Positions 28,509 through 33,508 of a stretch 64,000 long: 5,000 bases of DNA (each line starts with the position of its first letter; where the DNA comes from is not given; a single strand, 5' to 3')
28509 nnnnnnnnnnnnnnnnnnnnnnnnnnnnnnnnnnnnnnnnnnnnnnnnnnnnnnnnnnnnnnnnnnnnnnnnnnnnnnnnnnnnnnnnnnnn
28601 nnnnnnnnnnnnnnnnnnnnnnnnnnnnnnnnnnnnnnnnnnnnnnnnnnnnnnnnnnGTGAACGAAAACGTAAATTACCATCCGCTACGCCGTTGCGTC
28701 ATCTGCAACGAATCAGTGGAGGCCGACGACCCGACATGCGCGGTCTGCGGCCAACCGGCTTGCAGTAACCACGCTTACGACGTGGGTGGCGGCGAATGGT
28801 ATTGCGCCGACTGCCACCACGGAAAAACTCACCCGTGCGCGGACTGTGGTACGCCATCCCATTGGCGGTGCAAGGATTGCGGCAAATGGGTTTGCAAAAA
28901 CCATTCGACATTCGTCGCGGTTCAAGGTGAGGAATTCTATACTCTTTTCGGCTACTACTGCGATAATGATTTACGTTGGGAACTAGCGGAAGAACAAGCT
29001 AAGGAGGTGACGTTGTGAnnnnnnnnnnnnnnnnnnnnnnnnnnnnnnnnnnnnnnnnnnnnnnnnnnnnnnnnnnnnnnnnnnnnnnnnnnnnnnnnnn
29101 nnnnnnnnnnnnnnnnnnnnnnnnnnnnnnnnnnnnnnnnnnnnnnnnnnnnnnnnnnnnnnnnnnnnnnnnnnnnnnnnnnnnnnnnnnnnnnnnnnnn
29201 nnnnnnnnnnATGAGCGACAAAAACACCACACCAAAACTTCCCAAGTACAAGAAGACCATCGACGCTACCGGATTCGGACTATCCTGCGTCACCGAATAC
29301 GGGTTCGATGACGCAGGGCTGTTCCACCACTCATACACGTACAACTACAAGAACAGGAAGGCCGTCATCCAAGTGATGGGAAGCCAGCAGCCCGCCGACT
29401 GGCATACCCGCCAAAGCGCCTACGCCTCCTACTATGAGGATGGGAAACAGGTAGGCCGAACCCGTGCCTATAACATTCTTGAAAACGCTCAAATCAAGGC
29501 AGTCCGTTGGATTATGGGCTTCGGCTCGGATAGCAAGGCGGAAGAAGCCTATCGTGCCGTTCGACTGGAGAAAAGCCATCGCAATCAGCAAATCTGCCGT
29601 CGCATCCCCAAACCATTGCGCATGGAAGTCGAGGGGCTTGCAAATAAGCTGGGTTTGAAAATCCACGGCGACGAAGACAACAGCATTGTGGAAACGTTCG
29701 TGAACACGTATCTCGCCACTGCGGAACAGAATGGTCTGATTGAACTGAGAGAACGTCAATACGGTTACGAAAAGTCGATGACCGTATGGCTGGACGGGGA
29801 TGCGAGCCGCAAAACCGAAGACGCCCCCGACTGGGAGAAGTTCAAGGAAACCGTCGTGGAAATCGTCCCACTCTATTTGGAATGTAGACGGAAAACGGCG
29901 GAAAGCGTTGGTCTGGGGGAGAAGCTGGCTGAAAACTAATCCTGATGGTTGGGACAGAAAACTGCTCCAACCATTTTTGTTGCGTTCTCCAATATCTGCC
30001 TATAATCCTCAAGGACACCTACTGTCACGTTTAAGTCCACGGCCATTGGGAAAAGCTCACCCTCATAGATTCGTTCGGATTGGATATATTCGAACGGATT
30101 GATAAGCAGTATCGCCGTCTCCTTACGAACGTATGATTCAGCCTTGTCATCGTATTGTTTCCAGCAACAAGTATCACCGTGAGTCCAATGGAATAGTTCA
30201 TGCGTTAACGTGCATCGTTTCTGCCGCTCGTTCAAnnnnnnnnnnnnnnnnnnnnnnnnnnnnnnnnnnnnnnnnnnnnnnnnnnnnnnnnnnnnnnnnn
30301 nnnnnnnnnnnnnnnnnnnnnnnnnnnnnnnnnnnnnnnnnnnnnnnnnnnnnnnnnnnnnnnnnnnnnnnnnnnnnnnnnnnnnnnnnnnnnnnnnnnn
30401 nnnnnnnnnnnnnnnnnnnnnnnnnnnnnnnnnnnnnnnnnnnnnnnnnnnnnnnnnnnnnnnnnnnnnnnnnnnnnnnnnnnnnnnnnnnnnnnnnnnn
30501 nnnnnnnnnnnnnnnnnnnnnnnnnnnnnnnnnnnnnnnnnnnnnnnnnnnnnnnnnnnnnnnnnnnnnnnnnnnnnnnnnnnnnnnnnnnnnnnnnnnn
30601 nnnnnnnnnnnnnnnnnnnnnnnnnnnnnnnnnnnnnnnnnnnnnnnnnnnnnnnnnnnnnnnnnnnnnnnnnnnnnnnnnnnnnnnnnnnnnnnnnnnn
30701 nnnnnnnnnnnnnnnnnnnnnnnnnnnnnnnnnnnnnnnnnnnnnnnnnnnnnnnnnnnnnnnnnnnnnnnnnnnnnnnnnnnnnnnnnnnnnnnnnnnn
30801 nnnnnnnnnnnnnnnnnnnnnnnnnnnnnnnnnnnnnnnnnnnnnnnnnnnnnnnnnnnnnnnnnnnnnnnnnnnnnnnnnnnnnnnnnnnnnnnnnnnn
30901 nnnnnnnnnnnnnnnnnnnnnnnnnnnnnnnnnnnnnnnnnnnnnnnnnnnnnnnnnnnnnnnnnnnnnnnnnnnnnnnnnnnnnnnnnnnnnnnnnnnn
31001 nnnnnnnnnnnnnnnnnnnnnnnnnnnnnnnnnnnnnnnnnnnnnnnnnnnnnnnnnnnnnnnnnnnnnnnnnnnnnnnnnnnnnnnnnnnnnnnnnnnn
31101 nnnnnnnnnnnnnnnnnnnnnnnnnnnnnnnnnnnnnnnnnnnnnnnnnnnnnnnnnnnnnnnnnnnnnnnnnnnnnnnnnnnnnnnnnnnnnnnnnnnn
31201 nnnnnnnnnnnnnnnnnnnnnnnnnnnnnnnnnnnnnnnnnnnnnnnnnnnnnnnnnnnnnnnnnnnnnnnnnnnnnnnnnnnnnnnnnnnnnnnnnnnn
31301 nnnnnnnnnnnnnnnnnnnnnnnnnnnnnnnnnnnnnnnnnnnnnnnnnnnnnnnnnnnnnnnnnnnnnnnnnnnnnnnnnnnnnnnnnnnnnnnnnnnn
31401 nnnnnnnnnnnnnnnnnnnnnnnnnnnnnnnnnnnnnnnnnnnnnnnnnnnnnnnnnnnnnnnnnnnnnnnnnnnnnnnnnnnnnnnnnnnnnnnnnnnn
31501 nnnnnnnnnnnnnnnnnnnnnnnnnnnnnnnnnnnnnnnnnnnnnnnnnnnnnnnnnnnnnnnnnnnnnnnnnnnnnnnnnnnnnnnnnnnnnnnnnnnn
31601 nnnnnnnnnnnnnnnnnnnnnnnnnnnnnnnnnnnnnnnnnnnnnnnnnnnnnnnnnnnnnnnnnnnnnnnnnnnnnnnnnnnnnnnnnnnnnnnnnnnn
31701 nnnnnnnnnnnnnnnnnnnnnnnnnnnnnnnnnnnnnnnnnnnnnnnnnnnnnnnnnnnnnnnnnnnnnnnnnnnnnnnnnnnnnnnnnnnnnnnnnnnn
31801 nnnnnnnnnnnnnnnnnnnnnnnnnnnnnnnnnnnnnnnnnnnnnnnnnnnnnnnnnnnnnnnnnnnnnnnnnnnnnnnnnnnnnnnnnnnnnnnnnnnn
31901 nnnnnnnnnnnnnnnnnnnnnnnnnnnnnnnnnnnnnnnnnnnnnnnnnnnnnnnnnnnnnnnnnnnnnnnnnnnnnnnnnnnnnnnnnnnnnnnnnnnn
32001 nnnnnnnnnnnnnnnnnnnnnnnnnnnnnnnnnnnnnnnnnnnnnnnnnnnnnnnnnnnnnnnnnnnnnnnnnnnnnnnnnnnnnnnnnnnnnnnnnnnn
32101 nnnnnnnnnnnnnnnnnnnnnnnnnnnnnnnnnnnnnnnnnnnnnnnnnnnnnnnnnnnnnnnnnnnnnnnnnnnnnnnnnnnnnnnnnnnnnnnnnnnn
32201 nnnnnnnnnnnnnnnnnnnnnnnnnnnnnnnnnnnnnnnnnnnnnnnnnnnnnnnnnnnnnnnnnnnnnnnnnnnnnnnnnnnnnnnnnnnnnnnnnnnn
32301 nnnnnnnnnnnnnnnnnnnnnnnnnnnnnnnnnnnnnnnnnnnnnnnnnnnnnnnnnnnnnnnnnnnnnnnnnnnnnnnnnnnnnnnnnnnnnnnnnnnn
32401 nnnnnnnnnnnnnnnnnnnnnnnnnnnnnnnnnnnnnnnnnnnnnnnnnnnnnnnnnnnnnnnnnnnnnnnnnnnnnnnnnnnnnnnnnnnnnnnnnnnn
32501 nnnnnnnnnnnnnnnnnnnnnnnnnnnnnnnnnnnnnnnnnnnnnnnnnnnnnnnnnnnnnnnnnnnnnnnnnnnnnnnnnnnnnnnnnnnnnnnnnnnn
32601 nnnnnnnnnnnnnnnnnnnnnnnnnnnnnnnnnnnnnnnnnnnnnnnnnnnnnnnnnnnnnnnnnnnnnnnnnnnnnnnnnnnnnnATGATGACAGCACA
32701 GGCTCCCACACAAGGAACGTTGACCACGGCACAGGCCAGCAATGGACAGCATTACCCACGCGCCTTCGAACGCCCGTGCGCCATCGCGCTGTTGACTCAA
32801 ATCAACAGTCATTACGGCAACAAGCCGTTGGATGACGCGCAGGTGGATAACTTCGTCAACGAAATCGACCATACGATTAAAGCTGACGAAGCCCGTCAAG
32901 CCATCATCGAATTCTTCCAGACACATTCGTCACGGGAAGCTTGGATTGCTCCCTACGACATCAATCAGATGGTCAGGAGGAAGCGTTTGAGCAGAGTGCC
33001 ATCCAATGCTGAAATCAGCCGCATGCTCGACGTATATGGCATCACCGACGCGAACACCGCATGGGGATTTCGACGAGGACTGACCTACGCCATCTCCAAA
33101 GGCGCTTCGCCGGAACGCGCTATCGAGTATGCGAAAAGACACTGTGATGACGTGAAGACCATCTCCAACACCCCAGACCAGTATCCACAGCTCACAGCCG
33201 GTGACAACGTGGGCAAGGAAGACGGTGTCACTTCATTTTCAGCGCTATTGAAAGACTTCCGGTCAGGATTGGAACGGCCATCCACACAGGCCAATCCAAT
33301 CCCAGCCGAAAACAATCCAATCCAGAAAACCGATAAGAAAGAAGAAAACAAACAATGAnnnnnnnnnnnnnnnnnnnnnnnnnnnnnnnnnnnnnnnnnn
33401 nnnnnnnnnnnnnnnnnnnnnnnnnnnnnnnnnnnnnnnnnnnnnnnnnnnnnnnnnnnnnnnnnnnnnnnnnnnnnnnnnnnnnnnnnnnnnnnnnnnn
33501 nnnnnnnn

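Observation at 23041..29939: Seven kb of small orphan genes in cassettes: candidate establishment or anti-defence island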

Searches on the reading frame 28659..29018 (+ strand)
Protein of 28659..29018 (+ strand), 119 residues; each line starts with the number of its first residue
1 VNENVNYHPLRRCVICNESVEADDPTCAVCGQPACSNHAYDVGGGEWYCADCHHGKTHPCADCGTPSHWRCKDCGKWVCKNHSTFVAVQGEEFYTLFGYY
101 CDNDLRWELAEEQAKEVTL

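Call 16: search_protein_families(library=pfam, proteins=[window:28659-29018:+], max_evalue=1)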
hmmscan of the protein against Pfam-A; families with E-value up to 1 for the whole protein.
window:28659-29018:+ (119 aa): 8 families
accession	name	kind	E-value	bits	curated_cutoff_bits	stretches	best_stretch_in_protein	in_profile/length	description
PF13248.11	Zn_ribbon_3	-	0.013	15.3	27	1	11-33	3-25/26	zinc-ribbon domain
PF00643.29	zf-B_box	-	0.015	15.9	24.1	1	58-80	4-27/42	B-box zinc finger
PF10683.14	DBD_Tnp_Hermes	-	0.056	13.6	20.5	1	72-98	18-44/68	Hermes transposase DNA-binding domain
PF04438.22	zf-HIT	-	0.063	13.5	24.7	1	57-79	2-24/30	HIT zinc finger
PF22586.1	ANCHR-like_BBOX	-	0.13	12.8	27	1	60-82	2-24/39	ANCHR-like B-box zinc-binding domain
PF12773.13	DZR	-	0.14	12.8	27.3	1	11-31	25-45/45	Double zinc ribbon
PF13397.12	RbpA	-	0.73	10.9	25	1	46-80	28-62/105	RNA polymerase-binding protein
PF18912.6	DZR_2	-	0.79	10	27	1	13-52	24-55/56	Double zinc ribbon domain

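Call 32: search_protein_families(library=phrogs, proteins=[window:28659-29018:+], max_evalue=0.1)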
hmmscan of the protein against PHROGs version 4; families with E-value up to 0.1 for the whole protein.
window:28659-29018:+ (119 aa): 0 families

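Call 84: search_protein_families(library=padloc, proteins=[window:28659-29018:+], max_evalue=0.01)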
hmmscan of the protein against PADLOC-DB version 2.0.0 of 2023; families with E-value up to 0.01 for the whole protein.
window:28659-29018:+ (119 aa): 0 families

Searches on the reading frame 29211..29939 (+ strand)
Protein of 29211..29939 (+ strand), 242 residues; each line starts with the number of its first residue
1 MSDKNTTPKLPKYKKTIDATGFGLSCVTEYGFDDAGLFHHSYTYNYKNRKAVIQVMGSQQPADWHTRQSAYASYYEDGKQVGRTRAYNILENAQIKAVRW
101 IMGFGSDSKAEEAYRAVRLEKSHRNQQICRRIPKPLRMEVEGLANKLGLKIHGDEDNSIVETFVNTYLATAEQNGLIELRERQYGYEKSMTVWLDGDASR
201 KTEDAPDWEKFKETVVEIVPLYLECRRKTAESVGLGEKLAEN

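Call 16: search_protein_families(library=pfam, proteins=[window:29211-29939:+], max_evalue=1)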
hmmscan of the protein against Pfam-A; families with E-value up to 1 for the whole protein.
window:29211-29939:+ (242 aa): 1 family
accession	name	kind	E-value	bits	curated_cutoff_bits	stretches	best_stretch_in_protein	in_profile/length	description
PF22525.1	H2TH_5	-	0.14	12.7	27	1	80-108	35-63/71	S13-like H2TH domain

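Call 32: search_protein_families(library=phrogs, proteins=[window:29211-29939:+], max_evalue=0.1)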
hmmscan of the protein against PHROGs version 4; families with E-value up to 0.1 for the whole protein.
window:29211-29939:+ (242 aa): 0 families

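Call 51: search_solved_structures(query=window:29211-29939:+, max_evalue=1)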
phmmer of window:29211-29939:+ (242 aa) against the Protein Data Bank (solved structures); distinct sequences matched with E-value up to 1: 0.

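Call 64: find_homologous_proteins(query=window:29211-29939:+, max_evalue=0.001)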
Query window:29211-29939:+ (242 aa): 25 proteins with E <= 0.001 among 242 candidates.
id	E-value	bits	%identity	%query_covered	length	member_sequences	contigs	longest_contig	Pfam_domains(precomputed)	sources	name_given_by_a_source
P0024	5.9e-158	541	98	100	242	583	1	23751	-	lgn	-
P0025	2.5e-155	533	96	100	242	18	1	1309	-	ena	-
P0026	1.1e-154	531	97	100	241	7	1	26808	-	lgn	-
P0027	7.5e-149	512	93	100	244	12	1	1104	-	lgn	-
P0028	3.2e-140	483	87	100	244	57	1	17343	-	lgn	-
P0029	9.2e-140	482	89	99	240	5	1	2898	-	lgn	-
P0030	4.6e-132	457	84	99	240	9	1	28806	-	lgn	-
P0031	6.6e-131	453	82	99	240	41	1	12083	-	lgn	-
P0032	1.1e-126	439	80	100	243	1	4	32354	-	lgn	-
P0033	1.2e-126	439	80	99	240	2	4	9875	-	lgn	-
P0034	2.5e-124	431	78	99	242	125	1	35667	-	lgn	-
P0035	1.6e-121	422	77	99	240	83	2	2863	-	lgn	-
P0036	1.9e-121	422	79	98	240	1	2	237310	-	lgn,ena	-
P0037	5.3e-121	421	76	99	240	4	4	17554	-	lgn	-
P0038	1.5e-120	419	77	99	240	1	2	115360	-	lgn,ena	-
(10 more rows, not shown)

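Call 73: predict_structure(alignment_id=A4)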
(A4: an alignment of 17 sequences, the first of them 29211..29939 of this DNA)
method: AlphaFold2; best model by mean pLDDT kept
length: 242 residues; sequences in the alignment: 17
mean_pLDDT: 84.2   pTM: 0.77
mean pLDDT of the five models: 84.2, 82.1, 79.6, 79.4, 77.5
residues with pLDDT >= 90: 137; 70-90: 65; 50-70: 29; < 50: 11
segments of 3 or more residues with pLDDT < 50: 1-10
pLDDT, mean of each block of 10 residues (from residue 1): 39 82 92 77 94 72 57 91 76 90 93 94 94 94 93 89 96 95 88 72 78 94 95 84 49
secondary structure, 60 per line:
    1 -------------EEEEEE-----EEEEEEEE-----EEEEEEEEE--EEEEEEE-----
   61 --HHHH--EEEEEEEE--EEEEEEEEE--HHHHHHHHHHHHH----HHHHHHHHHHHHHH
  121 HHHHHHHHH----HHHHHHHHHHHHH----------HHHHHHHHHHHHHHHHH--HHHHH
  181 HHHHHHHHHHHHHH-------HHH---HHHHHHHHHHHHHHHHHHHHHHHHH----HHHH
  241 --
elements in order: E14-19 E25-32 E38-46 E49-55 H63-66 E69-76 E79-87 H90-102 H107-129 H134-146 H157-173 H176-194 H208-232 H237-240

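Call 76: fold_search(model_id=the predicted structure, library=pdb)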
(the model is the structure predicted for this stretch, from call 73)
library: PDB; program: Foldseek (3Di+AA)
matches with E <= 10: 484; with E <= 0.001: 0
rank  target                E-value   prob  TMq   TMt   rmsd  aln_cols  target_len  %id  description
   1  6zhi_C                2.0e-02  0.16  0.14  0.15  19.1       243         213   12  Structure of the Plasmodium falciparum Hsp70-x substrate binding domain in complex with hydrophobic peptide (released 2020-09-09)
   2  9a5j_A                2.1e-02  0.23  0.15  0.07  19.0       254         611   10  Integrative model of DNAK-GUDB by crosslinking MS and deep learning (released 2024-09-18)
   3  5da9_A                3.5e-02  0.41  0.19  0.12  19.1       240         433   10  ATP-gamma-S bound Rad50 from Chaetomium thermophilum in complex with the Rad50-binding domain of Mre11 (released 2016-03-02)
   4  5dac_B                5.0e-02  0.30  0.18  0.11  18.7       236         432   11  ATP-gamma-S bound Rad50 from Chaetomium thermophilum in complex with DNA (released 2016-03-02)
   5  8tmc_B                7.0e-02  0.33  0.19  0.15  22.6       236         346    8  Cryo-EM structure of CorA in complex with conformation-specific synthetic antibody C12 and 20 mM MgCl2, State MG20-2 (released 2025-02-12)
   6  8tme_C                8.2e-02  0.28  0.18  0.15  22.6       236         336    9  Cryo-EM structure of CorA in complex with conformation-specific synthetic antibody C18 and 100 uM MgCl2, State MG0.1-1 (released 2025-02-12)
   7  3dpo_B                8.6e-02  0.13  0.15  0.16  19.5       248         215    9  Crystal structure of the substrate binding domain of E. coli DnaK in complex with a short pyrrhocoricin-derived inhibi (released 2009-03-10)
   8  6wge_A                1.1e-01  0.13  0.15  0.11  16.7       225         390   10  Cryo-EM structure of human Cohesin-NIPBL-DNA complex without STAG1 (released 2020-05-20)
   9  8tmn_C                1.2e-01  0.23  0.19  0.15  23.1       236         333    8  Cryo-EM structure of magnesium depleted CorA in complex with conformation-specific synthetic antibody C18, State MGD-1 (released 2025-02-12)
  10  7krw_A                1.3e-01  0.08  0.13  0.07  16.8       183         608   13  Stimulating state of near full-length Hsp70 DnaK fused with a substrate peptide (released 2021-09-15)
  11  7w1m_A                1.7e-01  0.12  0.16  0.11  17.4       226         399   10  Cryo-EM structure of human cohesin-CTCF-DNA complex (released 2023-05-31)
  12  8tmi_E                1.7e-01  0.20  0.19  0.15  23.1       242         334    8  Cryo-EM structure of CorA in complex with conformation-specific synthetic antibody C18 and 100 uM MgCl2, State MG0.1-2 (released 2025-02-12)
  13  8tmj_D                1.9e-01  0.20  0.19  0.15  22.6       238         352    8  Cryo-EM structure of CorA in complex with conformation-specific synthetic antibody C18 and 100 uM MgCl2, State MG0.1-2 (released 2025-02-12)
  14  4r5j_A                2.1e-01  0.08  0.13  0.14  19.2       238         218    8  Crystal structure of the DnaK C-terminus (Dnak-SBD-A) (released 2014-09-10)
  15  4xrw                  2.8e-01  0.47  0.21  0.18  14.0       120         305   13  Crystal structure of the di-domain ARO/CYC BexL from the BE-7585A biosynthetic pathway (released 2015-12-02)
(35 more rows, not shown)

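Call 79: fold_search(model_id=the predicted structure, library=viral)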
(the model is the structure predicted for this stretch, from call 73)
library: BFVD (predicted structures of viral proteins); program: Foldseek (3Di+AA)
matches with E <= 10: 1014; with E <= 0.001: 0
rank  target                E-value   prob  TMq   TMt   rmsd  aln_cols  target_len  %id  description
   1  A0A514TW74            1.4e-02  0.16  0.13  0.10  19.9       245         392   16  Uncharacterized protein [Aeromonas phage D6]
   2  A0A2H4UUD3            1.9e-02  0.95  0.23  0.34   6.6       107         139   14  Uncharacterized protein [Bodo saltans virus]
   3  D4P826                3.0e-02  0.15  0.15  0.14  20.4       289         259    9  Gp51 [Rhodococcus phage ReqiPine5]
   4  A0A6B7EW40            3.6e-02  0.16  0.16  0.12  22.6       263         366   11  (no name in the UniProt tables at hand)
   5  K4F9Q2                4.9e-02  0.92  0.23  0.36   7.4       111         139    9  Uncharacterized protein [Cronobacter phage vB_CsaM_GAP32]
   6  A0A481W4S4            5.2e-02  0.99  0.26  0.49   3.9        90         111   11  Uncharacterized protein [Pseudomonas phage Psa21]
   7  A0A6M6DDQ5            5.5e-02  0.97  0.20  0.48   6.9        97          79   12  (no name in the UniProt tables at hand)
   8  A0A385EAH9            5.8e-02  0.33  0.16  0.21  15.0       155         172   14  Uncharacterized protein [Caulobacter phage CcrPW]
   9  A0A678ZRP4            6.8e-02  0.97  0.17  0.53  11.7        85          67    8  Uncharacterized protein [Pectobacterium phage Arno18]
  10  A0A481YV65            6.8e-02  0.08  0.12  0.04  51.4       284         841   12  Chromosome segregation ATPase [Marseillevirus LCMAC103]
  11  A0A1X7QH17            7.2e-02  0.72  0.15  0.19  13.7       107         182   12  (no name in the UniProt tables at hand)
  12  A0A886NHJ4            8.9e-02  0.96  0.22  0.45  11.8       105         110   10  (no name in the UniProt tables at hand)
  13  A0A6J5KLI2            8.9e-02  0.28  0.18  0.12  18.5       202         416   16  Uncharacterized protein [uncultured Caudovirales phage]
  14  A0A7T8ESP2            1.2e-01  0.80  0.18  0.05   8.5        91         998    9  (no name in the UniProt tables at hand)
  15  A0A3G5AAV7            1.3e-01  0.35  0.19  0.16  14.2       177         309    8  MYND-type domain-containing protein [Hyperionvirus sp.]
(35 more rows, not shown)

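Call 84: search_protein_families(library=padloc, proteins=[window:29211-29939:+], max_evalue=0.01)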
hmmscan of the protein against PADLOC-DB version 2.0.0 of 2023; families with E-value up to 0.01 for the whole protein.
window:29211-29939:+ (242 aa): 0 families

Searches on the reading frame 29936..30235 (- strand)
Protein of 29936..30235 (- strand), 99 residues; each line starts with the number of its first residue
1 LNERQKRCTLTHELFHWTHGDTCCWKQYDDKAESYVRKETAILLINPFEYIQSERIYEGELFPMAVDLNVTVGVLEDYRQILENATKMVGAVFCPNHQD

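Call 16: search_protein_families(library=pfam, proteins=[window:29936-30235:-], max_evalue=1)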
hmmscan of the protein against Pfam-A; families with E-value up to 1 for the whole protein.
window:29936-30235:- (99 aa): 0 families

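Call 32: search_protein_families(library=phrogs, proteins=[window:29936-30235:-], max_evalue=0.1)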
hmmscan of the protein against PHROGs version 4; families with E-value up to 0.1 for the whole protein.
window:29936-30235:- (99 aa): 1 family
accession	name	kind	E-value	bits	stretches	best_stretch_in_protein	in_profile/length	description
phrog_87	-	other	5.4e-10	40.4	1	2-83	81-165/227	metallo-protease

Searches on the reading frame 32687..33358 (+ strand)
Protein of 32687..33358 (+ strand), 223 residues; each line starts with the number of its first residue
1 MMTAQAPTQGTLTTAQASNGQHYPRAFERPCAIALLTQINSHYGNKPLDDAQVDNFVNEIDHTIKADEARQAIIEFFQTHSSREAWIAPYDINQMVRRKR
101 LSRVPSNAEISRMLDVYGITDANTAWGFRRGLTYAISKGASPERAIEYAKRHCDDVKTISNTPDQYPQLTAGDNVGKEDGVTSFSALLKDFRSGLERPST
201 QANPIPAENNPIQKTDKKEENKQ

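Call 12: search_protein_families(library=pfam, proteins=[window:32687-33358:+], max_evalue=0.01)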
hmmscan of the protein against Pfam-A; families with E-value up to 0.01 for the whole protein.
window:32687-33358:+ (223 aa): 0 families

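Call 72: search_protein_families(library=ncbifam, proteins=[window:32687-33358:+], max_evalue=0.01)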
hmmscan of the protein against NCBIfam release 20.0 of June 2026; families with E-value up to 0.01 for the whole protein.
window:32687-33358:+ (223 aa): 1 family
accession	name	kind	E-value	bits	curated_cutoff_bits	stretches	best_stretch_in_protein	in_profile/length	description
NF005066.0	PRK06483.1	equivalog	0.0069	15.8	249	1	68-162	96-179/239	dihydromonapterin reductase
